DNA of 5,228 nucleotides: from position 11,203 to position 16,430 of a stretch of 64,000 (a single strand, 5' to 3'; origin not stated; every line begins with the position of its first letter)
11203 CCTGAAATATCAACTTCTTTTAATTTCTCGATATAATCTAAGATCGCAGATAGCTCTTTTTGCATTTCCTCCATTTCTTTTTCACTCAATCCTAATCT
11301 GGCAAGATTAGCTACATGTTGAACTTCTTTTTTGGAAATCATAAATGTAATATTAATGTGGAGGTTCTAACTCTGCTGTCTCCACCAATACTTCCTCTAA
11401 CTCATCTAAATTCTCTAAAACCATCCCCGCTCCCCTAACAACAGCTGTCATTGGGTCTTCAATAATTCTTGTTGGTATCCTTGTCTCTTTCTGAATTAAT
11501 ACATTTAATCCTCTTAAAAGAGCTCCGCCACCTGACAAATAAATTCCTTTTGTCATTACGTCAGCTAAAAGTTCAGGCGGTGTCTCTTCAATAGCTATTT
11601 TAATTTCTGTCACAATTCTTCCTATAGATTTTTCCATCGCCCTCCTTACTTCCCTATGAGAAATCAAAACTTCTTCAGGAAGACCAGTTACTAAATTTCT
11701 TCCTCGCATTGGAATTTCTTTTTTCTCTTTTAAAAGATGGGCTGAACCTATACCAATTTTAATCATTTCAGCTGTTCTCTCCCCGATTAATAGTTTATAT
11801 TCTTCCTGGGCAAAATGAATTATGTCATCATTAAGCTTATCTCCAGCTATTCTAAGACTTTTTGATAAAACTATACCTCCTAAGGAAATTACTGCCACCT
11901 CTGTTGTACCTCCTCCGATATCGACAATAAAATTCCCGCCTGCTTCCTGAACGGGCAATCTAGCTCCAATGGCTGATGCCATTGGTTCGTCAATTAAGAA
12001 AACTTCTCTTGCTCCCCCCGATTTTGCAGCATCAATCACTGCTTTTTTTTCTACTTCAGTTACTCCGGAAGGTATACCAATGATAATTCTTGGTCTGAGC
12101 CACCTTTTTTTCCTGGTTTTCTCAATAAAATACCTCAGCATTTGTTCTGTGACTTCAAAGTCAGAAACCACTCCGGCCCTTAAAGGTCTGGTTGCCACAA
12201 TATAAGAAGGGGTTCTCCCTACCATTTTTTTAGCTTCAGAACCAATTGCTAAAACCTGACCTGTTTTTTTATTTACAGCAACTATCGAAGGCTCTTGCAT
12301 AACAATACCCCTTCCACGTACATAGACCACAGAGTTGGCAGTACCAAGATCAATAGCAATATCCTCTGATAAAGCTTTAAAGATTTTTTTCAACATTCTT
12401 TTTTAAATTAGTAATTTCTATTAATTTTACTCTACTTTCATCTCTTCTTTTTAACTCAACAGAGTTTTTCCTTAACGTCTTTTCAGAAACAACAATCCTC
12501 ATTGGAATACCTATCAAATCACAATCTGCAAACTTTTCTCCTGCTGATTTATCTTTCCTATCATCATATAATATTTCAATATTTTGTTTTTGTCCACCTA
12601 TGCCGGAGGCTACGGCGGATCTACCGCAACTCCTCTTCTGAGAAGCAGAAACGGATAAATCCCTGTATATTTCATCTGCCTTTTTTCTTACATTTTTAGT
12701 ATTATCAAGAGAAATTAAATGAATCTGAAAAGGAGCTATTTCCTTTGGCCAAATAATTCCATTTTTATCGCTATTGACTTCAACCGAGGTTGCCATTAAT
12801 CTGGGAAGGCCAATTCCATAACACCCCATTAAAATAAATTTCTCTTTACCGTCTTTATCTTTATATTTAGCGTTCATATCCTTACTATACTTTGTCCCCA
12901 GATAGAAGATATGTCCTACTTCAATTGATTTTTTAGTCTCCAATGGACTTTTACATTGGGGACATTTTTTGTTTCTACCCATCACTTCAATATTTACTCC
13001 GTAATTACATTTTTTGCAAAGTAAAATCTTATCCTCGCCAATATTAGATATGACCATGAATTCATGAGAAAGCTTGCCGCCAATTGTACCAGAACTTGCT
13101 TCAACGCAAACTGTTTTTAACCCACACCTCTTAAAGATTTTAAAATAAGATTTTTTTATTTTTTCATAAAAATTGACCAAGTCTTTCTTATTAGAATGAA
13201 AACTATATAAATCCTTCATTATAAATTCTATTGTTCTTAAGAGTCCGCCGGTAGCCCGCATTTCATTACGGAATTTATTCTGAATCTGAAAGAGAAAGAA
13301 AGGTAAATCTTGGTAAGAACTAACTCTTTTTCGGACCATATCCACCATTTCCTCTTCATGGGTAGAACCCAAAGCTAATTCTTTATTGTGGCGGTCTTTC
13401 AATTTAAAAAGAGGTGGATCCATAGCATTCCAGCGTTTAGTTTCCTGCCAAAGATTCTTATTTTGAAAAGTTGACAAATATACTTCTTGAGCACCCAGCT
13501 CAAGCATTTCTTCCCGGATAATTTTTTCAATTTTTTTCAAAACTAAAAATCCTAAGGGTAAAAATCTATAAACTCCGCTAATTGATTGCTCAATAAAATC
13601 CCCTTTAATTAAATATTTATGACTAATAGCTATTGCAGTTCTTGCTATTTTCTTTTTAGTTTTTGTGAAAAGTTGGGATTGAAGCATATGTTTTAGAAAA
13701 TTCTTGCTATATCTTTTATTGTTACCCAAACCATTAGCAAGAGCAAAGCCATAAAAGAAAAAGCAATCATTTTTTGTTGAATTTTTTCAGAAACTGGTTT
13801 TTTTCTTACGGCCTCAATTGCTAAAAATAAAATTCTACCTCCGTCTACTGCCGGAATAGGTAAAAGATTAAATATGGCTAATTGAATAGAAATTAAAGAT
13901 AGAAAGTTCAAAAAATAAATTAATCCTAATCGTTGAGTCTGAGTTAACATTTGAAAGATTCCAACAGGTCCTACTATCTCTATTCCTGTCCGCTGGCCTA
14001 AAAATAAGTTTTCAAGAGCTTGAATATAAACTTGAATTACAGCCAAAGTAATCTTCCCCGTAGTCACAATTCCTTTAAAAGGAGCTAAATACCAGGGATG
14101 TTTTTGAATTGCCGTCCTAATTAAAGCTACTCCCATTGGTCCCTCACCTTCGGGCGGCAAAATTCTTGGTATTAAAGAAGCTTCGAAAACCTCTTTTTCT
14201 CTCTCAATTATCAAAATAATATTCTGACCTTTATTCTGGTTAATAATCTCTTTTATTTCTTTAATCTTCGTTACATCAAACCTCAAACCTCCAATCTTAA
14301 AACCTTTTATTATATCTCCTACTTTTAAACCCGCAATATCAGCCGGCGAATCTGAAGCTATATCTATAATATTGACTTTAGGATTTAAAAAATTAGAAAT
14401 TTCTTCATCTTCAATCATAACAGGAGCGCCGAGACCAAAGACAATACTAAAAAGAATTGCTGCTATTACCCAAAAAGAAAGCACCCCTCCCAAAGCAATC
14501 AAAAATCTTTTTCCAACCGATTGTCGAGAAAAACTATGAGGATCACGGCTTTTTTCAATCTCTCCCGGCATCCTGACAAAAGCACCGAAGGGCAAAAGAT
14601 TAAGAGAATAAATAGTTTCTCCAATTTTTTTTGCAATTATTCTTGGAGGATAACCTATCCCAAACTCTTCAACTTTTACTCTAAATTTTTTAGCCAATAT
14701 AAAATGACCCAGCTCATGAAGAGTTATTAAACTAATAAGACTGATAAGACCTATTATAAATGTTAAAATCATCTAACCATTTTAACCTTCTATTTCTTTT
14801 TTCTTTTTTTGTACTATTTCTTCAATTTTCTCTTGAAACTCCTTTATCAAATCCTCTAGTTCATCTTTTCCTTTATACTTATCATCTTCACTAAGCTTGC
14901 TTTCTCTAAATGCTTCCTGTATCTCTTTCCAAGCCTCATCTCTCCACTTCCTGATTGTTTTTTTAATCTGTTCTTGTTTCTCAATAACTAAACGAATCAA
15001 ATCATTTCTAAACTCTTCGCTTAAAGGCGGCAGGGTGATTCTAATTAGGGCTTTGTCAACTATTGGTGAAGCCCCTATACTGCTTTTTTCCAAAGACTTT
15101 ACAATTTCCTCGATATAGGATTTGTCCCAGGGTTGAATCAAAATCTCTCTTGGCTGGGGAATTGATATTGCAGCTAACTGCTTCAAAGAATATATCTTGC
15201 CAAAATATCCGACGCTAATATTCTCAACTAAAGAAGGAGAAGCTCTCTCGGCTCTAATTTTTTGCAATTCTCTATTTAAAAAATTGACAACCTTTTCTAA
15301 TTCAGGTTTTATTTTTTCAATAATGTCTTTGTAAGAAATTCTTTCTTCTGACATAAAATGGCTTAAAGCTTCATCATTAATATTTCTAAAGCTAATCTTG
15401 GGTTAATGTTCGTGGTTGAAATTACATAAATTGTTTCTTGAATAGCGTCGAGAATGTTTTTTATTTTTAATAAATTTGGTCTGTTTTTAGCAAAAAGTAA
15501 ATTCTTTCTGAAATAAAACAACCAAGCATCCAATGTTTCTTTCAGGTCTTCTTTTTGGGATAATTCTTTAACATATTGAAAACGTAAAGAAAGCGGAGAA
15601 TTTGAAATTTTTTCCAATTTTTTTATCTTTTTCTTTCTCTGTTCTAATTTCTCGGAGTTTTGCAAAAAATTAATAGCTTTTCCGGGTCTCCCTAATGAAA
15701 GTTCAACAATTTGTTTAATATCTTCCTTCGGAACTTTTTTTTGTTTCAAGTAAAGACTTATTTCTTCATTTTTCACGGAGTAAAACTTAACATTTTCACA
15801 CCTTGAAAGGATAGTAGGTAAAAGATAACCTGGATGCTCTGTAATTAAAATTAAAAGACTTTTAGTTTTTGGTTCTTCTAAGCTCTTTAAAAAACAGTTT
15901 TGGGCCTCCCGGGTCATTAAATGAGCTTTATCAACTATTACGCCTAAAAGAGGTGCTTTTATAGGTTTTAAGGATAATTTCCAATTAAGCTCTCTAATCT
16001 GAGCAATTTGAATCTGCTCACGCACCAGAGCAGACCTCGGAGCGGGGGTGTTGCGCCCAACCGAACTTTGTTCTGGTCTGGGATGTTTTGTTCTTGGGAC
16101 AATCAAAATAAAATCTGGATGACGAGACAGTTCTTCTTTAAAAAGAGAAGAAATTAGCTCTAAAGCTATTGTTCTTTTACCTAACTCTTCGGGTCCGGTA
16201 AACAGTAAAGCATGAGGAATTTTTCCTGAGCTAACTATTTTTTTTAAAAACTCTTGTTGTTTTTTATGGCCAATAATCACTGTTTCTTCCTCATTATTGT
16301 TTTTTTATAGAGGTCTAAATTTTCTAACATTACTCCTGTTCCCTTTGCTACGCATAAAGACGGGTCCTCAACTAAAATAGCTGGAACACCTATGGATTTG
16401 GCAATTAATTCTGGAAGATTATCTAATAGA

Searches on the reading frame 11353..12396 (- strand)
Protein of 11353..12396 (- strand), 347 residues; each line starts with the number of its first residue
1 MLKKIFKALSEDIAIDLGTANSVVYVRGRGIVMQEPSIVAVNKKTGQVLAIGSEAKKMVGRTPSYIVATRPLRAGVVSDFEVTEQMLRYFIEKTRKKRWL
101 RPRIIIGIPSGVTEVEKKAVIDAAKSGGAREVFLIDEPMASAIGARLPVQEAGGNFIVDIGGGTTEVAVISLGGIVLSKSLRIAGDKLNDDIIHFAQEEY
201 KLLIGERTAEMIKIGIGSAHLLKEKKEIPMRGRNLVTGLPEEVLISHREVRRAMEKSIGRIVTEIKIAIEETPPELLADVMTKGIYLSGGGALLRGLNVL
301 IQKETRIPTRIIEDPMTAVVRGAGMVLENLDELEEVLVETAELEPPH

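Call 27: search_protein_families(library=pfam, proteins=[window:11353-12396:-])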
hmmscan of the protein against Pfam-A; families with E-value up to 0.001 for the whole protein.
window:11353-12396:- (347 aa): 5 families
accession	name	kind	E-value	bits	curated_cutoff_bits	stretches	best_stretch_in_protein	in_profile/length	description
PF06723.19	MreB_Mbl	-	5.3e-134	446.6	27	1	11-334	2-326/327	MreB/Mbl protein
PF14450.12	FtsA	-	1.2e-10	42.3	31.8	1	157-318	2-123/127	Cell division protein FtsA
PF00022.25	Actin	-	6.6e-08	32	27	1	36-198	31-189/410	Actin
PF00012.26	HSP70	-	2.4e-06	26.5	20.6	1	104-177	136-210/599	Hsp70 protein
PF11104.14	PilM_2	-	6.5e-06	25.7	27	0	284-313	277-306/340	Type IV pilus assembly protein PilM;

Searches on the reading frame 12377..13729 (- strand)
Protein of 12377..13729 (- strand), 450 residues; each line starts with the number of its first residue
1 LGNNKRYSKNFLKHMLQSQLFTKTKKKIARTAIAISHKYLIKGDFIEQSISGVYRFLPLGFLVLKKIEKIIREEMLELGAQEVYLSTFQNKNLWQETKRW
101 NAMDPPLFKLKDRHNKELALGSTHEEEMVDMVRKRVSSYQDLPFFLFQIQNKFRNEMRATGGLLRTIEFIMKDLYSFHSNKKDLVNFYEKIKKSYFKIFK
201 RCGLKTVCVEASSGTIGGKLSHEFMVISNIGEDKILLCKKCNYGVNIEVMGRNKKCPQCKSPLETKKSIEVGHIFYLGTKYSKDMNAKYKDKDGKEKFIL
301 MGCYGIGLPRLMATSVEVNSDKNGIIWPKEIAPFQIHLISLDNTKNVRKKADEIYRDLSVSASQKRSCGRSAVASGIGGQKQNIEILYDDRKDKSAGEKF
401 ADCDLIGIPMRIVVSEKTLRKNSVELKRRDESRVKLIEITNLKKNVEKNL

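Call 27: search_protein_families(library=pfam, proteins=[window:12377-13729:-])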
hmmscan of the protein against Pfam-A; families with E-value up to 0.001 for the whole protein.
window:12377-13729:- (450 aa): 2 families
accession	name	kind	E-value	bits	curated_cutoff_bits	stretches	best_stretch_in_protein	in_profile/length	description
PF00587.30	tRNA-synt_2b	-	6.7e-35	121.2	29.3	1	108-319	1-179/179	tRNA synthetase class II core domain (G, H, P, S and T)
PF03129.25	HGTP_anticodon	-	1.3e-12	48.1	21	1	381-448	27-93/94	Anticodon binding domain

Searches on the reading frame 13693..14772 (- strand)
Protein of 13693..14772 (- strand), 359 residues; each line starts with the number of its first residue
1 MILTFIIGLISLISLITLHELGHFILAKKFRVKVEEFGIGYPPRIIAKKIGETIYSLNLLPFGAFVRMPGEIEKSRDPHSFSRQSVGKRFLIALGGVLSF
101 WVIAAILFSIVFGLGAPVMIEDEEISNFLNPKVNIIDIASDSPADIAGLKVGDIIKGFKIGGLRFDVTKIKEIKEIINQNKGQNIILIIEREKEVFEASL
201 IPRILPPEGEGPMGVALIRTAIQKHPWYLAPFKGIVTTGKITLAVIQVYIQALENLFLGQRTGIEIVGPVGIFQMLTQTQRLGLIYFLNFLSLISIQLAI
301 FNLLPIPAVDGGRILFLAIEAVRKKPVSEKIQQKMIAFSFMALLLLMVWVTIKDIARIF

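Call 27: search_protein_families(library=pfam, proteins=[window:13693-14772:-])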
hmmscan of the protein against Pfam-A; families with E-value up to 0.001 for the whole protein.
window:13693-14772:- (359 aa): 2 families
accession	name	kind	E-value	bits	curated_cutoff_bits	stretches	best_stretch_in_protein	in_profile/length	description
PF02163.28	Peptidase_M50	-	2.1e-52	178.1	27.2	1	9-346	3-221/221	Peptidase family M50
PF17820.7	PDZ_6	-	1.9e-05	24.7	27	1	138-191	5-54/54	PDZ domain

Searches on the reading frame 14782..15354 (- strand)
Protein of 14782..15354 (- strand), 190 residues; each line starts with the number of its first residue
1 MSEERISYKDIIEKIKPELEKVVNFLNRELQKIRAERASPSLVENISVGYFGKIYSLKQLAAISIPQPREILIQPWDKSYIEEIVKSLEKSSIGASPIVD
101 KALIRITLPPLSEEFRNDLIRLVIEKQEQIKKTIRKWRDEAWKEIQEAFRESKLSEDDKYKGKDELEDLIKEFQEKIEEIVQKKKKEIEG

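Call 27: search_protein_families(library=pfam, proteins=[window:14782-15354:-])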
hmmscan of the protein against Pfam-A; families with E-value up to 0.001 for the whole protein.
window:14782-15354:- (190 aa): 1 family
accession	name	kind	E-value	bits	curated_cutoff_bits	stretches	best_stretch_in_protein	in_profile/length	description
PF01765.24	RRF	-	7e-45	153.2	29.7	1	26-188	1-163/164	Ribosome recycling factor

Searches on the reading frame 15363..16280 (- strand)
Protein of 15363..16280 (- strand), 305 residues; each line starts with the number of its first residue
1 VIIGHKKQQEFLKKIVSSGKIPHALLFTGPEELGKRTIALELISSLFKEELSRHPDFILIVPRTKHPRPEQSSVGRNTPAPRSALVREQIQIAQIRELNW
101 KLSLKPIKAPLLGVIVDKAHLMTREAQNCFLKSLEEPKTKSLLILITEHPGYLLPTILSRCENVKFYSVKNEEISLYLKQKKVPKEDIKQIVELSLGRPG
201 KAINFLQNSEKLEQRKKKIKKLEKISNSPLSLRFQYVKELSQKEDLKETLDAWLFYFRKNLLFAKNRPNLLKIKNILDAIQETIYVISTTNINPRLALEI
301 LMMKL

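Call 27: search_protein_families(library=pfam, proteins=[window:15363-16280:-])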
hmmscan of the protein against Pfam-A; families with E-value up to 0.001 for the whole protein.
window:15363-16280:- (305 aa): 1 family
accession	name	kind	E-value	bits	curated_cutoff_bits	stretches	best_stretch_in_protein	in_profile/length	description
PF13177.12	DNA_pol3_delta2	-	7.2e-32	111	27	1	5-168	2-159/161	DNA polymerase III, delta subunit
